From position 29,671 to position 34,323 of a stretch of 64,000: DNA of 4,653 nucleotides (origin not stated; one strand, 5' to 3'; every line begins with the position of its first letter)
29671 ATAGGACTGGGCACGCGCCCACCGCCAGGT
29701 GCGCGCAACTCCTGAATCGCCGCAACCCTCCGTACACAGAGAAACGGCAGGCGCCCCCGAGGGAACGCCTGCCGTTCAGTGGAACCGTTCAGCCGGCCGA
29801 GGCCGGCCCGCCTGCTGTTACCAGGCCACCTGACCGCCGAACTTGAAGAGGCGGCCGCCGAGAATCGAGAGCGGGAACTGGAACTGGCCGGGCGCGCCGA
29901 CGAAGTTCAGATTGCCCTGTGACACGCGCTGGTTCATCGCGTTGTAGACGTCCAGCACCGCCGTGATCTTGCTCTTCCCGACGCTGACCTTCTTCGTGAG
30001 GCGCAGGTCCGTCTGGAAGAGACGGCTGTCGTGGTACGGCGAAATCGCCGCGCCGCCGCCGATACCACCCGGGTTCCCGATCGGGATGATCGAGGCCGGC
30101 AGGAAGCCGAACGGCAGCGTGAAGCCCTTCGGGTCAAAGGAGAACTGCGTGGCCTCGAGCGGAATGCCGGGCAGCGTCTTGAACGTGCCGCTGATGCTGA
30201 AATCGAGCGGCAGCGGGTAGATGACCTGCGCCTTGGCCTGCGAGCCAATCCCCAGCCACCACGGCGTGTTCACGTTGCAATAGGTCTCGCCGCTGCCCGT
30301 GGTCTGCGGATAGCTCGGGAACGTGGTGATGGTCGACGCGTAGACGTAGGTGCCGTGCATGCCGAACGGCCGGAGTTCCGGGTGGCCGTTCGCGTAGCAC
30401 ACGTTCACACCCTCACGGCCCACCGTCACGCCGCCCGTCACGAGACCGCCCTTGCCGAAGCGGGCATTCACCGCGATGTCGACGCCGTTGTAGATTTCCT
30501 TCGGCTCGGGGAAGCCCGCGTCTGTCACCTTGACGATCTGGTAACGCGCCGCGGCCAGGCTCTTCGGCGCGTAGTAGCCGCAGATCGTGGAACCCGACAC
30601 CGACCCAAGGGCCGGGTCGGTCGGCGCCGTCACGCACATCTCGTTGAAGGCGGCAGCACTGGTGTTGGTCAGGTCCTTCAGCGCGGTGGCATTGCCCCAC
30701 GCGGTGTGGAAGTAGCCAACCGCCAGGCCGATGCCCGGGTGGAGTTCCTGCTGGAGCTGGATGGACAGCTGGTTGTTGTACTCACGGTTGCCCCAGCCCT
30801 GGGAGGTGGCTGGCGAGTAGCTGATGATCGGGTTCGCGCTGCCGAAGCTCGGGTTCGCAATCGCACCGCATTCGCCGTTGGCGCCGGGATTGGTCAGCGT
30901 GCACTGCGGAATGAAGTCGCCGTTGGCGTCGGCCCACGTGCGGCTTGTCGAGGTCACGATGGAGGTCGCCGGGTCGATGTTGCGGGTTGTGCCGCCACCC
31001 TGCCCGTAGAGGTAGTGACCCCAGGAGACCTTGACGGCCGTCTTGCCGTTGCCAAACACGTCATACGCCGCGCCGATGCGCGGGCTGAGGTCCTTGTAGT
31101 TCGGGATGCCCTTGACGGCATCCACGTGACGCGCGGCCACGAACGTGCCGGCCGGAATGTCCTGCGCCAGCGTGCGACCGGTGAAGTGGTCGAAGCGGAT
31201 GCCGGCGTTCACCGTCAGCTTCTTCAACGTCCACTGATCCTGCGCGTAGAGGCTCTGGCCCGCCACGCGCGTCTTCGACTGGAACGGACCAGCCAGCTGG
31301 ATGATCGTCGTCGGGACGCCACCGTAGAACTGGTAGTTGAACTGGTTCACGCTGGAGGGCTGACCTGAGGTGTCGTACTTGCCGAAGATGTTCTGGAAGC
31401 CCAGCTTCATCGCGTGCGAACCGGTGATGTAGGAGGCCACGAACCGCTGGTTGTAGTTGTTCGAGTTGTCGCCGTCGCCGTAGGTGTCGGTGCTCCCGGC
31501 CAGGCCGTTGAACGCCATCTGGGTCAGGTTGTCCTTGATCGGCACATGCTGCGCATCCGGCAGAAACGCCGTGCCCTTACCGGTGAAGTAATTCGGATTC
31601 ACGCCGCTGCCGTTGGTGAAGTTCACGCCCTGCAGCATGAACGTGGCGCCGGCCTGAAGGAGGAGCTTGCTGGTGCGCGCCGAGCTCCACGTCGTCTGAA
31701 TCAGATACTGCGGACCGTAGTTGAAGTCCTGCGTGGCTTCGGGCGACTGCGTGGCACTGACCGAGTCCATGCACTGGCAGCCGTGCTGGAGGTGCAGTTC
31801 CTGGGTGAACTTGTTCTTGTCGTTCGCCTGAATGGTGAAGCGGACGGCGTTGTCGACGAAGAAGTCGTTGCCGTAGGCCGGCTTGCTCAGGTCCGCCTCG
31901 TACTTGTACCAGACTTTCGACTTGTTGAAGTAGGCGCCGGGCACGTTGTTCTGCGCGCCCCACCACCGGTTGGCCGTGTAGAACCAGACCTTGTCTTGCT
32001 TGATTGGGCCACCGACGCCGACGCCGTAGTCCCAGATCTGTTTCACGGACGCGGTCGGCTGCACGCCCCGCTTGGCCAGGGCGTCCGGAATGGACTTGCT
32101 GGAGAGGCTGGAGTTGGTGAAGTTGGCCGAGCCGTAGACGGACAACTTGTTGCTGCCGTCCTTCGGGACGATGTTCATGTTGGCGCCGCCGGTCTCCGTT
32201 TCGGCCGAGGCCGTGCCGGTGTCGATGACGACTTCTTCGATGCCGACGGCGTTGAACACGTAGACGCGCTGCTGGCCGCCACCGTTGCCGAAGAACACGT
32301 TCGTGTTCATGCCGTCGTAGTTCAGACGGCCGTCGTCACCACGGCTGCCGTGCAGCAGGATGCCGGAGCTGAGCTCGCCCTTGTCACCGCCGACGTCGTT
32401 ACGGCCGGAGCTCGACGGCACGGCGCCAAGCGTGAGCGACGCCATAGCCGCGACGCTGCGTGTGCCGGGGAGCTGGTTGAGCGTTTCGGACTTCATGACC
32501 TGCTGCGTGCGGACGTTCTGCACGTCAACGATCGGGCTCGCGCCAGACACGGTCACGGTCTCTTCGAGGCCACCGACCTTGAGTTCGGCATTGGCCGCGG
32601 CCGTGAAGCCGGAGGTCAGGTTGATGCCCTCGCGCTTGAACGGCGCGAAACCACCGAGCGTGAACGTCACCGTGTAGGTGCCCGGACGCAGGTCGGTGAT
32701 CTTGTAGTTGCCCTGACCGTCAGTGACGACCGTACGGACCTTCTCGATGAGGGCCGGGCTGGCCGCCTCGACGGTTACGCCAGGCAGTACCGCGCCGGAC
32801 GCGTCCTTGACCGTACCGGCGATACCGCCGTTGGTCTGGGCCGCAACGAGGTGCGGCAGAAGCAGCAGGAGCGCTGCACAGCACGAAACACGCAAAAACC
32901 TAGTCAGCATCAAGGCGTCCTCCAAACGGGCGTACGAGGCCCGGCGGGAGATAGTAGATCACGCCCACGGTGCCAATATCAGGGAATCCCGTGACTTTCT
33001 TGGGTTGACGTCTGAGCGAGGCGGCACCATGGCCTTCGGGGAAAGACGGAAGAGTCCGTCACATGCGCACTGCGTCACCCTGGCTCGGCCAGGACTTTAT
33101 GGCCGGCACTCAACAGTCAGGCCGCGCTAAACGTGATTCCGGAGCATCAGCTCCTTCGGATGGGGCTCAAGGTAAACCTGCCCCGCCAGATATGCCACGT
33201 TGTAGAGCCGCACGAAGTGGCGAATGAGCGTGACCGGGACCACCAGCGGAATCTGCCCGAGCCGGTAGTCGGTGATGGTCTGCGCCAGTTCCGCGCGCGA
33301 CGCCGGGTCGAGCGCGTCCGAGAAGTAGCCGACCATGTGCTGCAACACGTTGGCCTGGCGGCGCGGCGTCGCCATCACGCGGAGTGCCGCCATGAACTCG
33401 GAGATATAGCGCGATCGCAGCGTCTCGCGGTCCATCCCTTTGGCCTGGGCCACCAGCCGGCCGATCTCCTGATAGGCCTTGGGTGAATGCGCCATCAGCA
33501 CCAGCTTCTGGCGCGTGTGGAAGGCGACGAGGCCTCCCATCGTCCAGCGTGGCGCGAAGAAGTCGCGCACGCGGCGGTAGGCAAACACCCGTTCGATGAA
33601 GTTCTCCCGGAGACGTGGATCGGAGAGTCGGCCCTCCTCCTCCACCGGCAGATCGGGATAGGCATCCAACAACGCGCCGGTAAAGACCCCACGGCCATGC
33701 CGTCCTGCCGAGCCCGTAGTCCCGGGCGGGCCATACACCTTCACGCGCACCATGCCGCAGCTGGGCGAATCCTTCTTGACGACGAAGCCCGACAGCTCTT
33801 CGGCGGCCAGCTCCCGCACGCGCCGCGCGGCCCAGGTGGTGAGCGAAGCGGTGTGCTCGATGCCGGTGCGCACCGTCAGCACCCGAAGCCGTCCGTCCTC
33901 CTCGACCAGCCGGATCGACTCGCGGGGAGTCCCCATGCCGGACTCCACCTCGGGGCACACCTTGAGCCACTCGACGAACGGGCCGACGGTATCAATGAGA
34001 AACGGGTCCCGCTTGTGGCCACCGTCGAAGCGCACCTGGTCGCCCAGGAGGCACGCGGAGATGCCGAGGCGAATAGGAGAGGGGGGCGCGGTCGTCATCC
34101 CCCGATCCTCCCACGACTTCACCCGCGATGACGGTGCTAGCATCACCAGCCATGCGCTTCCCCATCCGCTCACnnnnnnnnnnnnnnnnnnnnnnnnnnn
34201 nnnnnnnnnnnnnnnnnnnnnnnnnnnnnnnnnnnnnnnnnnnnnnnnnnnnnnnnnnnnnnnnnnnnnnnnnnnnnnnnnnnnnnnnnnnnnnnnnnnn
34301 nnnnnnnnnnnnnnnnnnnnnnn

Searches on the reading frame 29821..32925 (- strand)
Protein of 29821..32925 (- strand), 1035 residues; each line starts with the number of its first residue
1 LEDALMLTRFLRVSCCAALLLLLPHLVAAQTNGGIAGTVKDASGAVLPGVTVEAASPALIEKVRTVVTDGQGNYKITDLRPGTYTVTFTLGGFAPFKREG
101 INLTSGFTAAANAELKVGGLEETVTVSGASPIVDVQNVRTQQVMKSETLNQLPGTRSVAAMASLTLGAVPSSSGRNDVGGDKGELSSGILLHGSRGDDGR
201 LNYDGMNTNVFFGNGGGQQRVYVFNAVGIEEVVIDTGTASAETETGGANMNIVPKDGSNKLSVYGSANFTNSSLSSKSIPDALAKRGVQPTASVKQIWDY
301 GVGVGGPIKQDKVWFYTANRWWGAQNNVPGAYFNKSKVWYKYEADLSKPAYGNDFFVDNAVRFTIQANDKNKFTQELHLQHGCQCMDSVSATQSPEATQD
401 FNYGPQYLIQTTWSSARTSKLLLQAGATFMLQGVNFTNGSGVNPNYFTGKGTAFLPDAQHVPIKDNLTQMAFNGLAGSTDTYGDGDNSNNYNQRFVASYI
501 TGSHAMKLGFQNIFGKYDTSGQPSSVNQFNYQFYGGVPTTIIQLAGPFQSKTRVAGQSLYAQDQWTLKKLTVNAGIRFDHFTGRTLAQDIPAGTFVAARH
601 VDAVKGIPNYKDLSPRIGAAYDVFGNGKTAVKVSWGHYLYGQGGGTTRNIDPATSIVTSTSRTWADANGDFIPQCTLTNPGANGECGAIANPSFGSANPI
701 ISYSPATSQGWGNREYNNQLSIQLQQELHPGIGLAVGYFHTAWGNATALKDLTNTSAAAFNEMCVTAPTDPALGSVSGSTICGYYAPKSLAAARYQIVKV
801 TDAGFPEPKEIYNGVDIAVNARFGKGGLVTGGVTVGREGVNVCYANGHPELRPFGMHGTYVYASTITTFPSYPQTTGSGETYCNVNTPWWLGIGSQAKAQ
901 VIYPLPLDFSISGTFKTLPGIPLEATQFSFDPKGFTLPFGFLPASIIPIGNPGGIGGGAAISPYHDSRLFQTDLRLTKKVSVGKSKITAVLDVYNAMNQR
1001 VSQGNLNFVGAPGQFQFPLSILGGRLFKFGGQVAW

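Call 90: search_protein_families(library=pfam, proteins=[window:29821-32925:-], max_evalue=0.00001)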
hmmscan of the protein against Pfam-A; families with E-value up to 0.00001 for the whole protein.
window:29821-32925:- (1035 aa): 4 families
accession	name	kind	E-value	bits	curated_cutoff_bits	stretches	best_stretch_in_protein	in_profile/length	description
PF25183.1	OMP_b-brl_4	-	8.9e-26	91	30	1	361-826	159-619/838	Outer membrane beta barrel domain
PF13620.12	CarboxypepD_reg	-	7.5e-18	65.1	32.3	1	35-115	2-81/82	Carboxypeptidase regulatory-like domain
PF13715.12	CarbopepD_reg_2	-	1.5e-07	31.8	32.2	1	35-116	1-77/88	CarboxypepD_reg-like domain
PF17210.9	SdrD_B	-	7.4e-07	29.8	29.7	0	40-90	17-66/112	SdrD B-like domain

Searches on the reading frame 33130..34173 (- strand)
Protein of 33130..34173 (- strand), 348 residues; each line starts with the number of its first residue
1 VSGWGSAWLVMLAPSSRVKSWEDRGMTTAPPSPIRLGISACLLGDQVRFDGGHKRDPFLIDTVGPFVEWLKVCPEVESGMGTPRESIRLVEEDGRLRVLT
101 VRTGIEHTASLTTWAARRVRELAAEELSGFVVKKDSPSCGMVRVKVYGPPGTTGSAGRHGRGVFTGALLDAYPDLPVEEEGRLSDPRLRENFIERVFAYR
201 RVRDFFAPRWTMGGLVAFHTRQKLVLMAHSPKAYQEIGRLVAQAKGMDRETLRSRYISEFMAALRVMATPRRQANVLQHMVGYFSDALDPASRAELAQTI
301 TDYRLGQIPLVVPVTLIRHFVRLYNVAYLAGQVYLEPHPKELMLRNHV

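Call 90: search_protein_families(library=pfam, proteins=[window:33130-34173:-], max_evalue=0.00001)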
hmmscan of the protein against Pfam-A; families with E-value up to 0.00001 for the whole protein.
window:33130-34173:- (348 aa): 2 families
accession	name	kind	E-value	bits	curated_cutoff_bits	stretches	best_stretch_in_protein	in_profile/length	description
PF08349.16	DUF1722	-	6.3e-40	136.5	22.5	1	223-339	1-117/117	Protein of unknown function (DUF1722)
PF04463.17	2-thiour_desulf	-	3.6e-37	128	34.7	1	37-180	2-141/141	2-thiouracil desulfurase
